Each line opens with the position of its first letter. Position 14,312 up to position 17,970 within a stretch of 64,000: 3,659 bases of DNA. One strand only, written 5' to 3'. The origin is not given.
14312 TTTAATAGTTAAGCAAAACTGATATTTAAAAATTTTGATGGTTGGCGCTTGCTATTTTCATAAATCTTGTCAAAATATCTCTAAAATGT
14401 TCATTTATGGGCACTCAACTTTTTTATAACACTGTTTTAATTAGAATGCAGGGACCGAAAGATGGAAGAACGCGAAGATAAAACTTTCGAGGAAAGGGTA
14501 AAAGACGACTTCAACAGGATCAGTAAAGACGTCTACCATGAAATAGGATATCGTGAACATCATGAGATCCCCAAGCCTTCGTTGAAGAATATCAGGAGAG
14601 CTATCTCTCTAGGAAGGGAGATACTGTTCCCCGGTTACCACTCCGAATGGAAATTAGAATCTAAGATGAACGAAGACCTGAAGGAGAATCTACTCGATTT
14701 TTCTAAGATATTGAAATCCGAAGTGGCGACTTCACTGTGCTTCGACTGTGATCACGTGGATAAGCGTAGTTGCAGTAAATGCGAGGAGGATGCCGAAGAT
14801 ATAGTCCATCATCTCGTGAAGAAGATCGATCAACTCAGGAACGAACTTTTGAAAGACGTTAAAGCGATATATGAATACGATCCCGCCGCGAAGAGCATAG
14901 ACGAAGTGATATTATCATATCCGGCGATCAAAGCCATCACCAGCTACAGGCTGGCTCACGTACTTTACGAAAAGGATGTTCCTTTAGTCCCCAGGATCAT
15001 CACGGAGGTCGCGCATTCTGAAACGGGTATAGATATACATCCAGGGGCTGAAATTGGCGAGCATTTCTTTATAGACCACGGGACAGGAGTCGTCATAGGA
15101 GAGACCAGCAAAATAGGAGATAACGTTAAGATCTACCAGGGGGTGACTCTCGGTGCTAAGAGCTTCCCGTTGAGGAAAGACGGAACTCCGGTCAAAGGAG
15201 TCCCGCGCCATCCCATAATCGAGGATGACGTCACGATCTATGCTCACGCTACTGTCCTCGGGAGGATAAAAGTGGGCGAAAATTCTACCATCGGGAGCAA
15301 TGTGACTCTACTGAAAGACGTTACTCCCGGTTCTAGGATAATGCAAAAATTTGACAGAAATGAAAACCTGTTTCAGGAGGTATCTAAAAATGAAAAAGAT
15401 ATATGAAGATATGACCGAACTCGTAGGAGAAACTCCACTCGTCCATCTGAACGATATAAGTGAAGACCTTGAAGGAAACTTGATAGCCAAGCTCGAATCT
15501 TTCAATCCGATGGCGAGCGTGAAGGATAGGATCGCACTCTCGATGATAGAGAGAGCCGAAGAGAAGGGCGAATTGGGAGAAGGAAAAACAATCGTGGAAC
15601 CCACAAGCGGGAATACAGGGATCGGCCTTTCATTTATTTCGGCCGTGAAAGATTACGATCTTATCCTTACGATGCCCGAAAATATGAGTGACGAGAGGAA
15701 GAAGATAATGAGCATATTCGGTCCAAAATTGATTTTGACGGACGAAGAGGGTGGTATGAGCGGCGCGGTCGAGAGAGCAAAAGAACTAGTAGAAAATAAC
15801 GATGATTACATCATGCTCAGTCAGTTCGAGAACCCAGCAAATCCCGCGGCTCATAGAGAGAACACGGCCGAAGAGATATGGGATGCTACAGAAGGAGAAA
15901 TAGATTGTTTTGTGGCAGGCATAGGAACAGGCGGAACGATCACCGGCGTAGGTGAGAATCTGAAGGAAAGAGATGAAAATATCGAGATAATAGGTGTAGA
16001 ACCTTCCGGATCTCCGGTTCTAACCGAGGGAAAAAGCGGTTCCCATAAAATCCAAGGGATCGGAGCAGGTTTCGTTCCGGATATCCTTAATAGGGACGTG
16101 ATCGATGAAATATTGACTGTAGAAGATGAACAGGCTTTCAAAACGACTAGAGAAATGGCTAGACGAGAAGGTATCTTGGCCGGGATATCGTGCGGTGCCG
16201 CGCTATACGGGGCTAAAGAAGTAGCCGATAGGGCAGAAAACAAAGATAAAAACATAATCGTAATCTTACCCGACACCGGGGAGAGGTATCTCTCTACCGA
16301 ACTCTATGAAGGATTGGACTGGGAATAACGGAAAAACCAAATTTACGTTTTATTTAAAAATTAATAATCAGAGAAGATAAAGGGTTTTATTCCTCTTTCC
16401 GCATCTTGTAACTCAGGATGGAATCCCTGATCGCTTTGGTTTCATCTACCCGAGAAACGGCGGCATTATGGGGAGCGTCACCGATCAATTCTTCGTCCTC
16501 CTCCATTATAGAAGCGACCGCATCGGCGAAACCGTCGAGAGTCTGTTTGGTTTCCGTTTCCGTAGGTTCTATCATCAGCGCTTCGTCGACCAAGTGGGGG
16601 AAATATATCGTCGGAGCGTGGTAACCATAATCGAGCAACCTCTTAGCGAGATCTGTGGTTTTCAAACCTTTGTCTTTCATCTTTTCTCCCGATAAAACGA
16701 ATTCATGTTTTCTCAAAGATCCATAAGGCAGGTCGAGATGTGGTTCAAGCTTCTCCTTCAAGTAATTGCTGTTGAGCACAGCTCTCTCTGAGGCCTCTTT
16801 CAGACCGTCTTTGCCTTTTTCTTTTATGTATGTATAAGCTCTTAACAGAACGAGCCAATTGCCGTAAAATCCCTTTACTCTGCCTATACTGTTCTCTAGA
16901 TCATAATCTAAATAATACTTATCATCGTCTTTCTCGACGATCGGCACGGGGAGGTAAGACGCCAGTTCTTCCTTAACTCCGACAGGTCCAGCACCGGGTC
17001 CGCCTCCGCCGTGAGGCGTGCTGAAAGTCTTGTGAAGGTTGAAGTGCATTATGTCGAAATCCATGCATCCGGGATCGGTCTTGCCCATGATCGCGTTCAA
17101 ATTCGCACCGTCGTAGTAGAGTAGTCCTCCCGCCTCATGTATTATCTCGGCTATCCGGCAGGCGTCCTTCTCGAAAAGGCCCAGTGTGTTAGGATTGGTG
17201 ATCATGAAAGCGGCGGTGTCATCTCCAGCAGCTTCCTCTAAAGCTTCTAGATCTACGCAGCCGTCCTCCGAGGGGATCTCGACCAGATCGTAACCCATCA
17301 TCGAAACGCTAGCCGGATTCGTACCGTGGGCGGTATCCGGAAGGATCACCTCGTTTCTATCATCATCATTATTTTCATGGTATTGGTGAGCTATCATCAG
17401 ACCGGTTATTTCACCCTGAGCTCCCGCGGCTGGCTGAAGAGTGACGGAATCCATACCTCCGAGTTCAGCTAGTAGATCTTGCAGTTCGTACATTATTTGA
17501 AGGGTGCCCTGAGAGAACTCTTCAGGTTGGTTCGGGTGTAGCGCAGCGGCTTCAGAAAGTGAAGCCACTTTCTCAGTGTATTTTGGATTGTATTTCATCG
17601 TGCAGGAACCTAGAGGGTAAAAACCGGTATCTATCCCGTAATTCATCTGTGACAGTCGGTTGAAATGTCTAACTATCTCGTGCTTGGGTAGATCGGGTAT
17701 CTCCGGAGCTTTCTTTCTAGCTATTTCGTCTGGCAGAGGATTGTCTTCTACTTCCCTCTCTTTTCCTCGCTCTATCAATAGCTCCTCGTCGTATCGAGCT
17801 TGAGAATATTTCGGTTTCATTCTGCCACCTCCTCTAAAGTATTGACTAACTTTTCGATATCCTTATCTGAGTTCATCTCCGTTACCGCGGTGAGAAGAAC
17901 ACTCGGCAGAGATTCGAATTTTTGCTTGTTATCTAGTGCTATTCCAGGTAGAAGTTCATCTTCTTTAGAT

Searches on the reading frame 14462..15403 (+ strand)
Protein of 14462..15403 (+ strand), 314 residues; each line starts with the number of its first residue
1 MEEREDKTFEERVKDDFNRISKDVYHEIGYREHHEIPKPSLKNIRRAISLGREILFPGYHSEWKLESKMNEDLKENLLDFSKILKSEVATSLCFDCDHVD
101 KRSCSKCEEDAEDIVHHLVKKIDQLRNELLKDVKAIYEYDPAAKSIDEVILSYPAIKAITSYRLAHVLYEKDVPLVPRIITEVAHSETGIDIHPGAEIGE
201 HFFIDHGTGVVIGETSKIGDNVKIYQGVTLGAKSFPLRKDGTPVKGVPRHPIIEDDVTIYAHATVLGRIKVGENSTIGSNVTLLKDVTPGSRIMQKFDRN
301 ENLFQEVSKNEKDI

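Call 84: search_protein_families(library=pfam, proteins=[window:14462-15403:+], max_evalue=0.00001)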
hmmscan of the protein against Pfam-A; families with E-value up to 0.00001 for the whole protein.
window:14462-15403:+ (314 aa): 1 family
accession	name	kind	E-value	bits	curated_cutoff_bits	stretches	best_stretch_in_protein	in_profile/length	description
PF00132.30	Hexapep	-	6.3e-15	54.6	27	1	250-283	1-34/36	Bacterial transferase hexapeptide (six repeats)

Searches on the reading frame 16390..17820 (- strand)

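Call 84: search_protein_families(library=pfam, proteins=[window:16390-17820:-], max_evalue=0.00001)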
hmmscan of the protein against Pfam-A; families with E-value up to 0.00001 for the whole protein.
window:16390-17820:- (477 aa): 3 families
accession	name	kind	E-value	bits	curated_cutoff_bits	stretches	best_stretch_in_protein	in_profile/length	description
PF21478.3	GcvP2_C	-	4.9e-27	94.7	27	1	343-445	1-105/122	Glycine dehydrogenase, C-terminal domain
PF02347.22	GDC-P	-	4.9e-12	45.9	26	1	27-300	29-293/429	Glycine cleavage system P-protein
PF00266.25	Aminotran_5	-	8e-06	25.5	21.5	0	142-271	76-207/371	Aminotransferase class-V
